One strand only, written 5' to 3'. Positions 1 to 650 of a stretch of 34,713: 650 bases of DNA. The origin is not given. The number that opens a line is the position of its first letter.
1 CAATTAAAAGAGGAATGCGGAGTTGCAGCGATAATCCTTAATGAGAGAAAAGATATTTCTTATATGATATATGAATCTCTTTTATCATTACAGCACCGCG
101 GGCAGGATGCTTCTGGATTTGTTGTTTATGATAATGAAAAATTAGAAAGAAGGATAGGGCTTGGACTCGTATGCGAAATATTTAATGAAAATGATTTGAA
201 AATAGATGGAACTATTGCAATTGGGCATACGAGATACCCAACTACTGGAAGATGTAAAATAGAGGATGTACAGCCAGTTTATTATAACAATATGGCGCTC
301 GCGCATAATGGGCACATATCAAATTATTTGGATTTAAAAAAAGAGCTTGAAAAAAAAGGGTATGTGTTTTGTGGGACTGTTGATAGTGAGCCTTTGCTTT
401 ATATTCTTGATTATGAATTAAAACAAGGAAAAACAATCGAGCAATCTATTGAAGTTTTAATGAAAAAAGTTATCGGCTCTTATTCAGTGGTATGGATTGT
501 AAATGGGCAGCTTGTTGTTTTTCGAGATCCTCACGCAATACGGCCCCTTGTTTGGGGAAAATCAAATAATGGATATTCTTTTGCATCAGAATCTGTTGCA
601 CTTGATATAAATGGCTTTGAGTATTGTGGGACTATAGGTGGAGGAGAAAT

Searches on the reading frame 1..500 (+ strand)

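Call 60: search_protein_families(library=pfam, proteins=[window:1-500:+], max_evalue=0.001)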
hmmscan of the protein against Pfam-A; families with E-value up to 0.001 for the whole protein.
window:1-500:+ (166 aa): 3 families
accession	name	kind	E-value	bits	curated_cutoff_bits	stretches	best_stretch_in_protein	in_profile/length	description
PF13522.11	GATase_6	-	9e-14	52.1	27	1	65-164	5-95/130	Glutamine amidotransferase domain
PF13537.11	GATase_7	-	1.1e-09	38.8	25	1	88-164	11-81/123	Glutamine amidotransferase domain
PF13230.11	GATase_4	-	0.0002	20.8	23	1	58-149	61-151/272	Glutamine amidotransferases class-II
